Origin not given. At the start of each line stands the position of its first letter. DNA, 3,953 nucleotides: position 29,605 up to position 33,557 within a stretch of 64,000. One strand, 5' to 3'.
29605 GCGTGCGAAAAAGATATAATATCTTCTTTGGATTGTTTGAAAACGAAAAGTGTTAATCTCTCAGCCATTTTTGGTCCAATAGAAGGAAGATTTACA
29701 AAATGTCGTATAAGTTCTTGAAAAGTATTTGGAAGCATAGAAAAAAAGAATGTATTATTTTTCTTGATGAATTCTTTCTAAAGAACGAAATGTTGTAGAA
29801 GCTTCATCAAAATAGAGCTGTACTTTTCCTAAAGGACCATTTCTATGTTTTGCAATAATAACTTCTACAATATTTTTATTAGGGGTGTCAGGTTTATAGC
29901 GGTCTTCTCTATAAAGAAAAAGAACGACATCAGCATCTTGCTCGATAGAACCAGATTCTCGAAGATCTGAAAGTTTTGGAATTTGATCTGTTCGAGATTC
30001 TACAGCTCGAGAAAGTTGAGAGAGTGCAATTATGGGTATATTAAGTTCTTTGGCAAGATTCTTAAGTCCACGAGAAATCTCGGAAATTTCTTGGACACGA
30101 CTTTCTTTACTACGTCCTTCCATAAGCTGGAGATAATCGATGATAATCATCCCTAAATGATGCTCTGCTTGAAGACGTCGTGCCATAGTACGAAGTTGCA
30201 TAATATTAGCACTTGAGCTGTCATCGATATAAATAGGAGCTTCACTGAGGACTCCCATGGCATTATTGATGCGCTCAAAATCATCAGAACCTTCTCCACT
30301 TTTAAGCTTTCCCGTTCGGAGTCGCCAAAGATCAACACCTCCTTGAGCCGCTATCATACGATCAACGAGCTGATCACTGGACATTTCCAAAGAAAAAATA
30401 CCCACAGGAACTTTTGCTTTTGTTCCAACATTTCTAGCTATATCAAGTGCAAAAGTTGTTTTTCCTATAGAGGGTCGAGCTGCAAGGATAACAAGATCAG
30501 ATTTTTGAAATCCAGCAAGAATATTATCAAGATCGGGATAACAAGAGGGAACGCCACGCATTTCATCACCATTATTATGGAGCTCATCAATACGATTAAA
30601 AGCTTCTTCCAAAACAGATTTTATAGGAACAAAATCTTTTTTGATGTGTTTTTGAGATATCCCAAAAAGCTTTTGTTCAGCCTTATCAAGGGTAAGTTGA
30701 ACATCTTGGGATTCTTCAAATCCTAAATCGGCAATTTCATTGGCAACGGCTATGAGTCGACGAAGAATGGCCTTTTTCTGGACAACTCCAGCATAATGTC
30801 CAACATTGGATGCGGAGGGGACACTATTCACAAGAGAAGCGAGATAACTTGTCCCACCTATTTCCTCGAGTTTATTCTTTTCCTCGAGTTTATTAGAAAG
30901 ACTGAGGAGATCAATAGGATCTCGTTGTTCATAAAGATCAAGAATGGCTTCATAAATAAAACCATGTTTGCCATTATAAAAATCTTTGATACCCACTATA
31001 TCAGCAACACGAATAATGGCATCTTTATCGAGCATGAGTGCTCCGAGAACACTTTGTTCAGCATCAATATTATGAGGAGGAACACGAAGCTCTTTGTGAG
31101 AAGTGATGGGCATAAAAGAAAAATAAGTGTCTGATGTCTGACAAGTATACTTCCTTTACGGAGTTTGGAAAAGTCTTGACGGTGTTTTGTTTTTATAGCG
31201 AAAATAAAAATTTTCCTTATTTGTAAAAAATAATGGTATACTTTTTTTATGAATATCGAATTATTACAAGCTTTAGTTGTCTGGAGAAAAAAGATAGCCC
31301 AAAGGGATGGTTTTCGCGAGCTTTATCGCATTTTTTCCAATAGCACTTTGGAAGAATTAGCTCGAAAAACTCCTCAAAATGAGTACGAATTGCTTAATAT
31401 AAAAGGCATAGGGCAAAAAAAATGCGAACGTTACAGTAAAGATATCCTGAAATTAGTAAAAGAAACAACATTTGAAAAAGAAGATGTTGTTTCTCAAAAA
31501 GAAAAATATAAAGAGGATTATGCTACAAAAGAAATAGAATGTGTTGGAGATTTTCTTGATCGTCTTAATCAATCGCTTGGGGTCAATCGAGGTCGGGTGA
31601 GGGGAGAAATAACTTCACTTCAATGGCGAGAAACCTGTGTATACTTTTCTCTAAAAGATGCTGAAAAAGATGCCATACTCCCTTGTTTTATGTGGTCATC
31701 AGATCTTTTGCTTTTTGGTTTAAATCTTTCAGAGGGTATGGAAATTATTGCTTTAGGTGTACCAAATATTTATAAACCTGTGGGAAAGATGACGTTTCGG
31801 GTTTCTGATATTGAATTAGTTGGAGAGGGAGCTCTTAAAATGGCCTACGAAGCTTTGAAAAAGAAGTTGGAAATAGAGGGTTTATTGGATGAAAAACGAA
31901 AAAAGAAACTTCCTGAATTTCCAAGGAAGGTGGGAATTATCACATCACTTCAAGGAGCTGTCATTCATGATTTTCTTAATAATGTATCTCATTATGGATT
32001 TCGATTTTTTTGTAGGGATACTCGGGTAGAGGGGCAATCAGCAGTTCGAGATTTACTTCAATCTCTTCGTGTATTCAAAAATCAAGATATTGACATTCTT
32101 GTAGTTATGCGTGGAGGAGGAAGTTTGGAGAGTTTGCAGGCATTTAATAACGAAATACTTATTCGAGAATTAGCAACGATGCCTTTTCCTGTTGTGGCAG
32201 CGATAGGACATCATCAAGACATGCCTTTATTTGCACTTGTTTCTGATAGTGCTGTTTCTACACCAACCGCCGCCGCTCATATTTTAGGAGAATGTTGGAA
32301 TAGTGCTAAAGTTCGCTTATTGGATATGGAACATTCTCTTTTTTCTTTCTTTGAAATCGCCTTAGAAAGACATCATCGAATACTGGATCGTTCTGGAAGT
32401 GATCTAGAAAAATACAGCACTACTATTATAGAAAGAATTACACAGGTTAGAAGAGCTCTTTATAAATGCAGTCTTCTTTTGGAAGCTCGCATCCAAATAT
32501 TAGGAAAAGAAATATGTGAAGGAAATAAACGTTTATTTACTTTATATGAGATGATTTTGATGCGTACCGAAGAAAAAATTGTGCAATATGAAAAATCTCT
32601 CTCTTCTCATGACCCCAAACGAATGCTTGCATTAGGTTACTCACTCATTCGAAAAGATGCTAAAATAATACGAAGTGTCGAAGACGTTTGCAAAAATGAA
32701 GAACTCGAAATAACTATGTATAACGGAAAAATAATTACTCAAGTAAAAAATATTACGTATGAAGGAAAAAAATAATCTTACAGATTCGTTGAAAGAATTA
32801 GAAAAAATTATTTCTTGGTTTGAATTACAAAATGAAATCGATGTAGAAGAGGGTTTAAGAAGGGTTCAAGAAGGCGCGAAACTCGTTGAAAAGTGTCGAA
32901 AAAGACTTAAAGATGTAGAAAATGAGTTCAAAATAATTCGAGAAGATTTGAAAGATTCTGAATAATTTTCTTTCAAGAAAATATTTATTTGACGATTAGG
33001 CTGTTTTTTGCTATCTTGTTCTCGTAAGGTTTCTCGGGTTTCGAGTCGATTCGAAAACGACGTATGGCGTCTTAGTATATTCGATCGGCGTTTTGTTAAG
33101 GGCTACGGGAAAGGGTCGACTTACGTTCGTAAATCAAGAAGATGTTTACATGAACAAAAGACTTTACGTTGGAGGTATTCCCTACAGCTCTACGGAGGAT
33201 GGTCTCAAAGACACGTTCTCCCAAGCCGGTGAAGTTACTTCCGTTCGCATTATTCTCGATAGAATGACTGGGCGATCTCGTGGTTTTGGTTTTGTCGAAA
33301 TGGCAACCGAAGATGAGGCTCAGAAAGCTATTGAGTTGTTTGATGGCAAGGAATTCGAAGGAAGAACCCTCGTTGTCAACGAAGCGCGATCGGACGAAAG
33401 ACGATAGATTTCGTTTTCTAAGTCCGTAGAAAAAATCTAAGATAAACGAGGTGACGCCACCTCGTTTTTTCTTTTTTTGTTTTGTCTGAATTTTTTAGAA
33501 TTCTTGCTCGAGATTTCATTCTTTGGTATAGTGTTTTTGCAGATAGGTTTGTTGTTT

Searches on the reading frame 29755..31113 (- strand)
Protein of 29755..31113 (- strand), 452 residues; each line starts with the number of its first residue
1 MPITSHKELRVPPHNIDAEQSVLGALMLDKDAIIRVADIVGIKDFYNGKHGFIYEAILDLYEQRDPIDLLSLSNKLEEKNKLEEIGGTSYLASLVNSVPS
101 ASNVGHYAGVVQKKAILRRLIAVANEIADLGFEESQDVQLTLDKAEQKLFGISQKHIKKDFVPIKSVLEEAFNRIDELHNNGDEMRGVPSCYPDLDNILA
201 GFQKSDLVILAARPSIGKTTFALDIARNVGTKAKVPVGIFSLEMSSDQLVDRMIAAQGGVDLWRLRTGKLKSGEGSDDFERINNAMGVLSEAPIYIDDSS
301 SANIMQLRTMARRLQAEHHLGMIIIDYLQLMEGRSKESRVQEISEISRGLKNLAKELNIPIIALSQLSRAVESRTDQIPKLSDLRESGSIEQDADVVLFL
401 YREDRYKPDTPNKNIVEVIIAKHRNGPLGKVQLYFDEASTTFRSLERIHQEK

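Call 66: search_protein_families(library=pfam, proteins=[window:29755-31113:-])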
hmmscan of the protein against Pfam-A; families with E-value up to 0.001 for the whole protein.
window:29755-31113:- (452 aa): 4 families
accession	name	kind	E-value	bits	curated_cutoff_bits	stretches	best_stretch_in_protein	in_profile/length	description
PF03796.21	DnaB_C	-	1.6e-104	349.2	27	1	187-443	1-254/255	DnaB-like helicase C terminal domain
PF00772.26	DnaB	-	2.5e-34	117.8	23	1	12-112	2-102/103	DnaB-like helicase N terminal domain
PF13481.12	AAA_25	-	1.5e-14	54.5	27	1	193-366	20-189/195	AAA domain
PF06745.19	ATPase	-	0.00047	20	26.6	1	190-368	3-165/231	KaiC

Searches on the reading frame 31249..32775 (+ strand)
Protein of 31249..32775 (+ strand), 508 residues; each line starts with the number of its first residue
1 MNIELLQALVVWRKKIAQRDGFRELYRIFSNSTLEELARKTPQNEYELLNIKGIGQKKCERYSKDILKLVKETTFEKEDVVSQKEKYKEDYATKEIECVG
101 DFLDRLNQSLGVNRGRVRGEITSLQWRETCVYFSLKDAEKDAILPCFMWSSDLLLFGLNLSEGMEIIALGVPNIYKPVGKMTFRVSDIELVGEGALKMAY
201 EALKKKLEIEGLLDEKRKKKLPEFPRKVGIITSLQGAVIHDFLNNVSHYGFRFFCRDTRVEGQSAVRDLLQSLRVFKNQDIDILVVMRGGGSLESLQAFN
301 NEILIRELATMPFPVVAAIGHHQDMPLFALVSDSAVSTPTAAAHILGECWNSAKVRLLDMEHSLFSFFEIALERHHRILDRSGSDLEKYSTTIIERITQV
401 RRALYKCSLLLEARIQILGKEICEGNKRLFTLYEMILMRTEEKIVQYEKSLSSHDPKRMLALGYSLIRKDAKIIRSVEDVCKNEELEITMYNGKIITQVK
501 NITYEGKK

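Call 66: search_protein_families(library=pfam, proteins=[window:31249-32775:+])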
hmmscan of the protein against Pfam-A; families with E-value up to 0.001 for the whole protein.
window:31249-32775:+ (508 aa): 3 families
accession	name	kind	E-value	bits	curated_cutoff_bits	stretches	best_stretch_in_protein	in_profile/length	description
PF02601.20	Exonuc_VII_L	-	8.2e-57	193.5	35.9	1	212-496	1-313/315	Exonuclease VII, large subunit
PF00570.28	HRDC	-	6.7e-21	74.5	23.8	1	4-70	3-68/68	HRDC domain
PF13742.12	tRNA_anti_2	-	1.3e-13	51.4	27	1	113-189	20-95/95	OB-fold nucleic acid binding domain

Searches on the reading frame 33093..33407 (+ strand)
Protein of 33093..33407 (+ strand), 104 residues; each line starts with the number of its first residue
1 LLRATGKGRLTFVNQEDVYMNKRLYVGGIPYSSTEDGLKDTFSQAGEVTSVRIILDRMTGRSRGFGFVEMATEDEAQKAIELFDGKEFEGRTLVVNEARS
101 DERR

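Call 66: search_protein_families(library=pfam, proteins=[window:33093-33407:+])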
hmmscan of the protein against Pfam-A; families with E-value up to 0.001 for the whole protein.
window:33093-33407:+ (104 aa): 1 family
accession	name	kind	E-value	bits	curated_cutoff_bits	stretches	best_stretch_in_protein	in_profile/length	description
PF00076.28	RRM_1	-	6.8e-24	84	20.7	1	24-93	1-69/70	RNA recognition motif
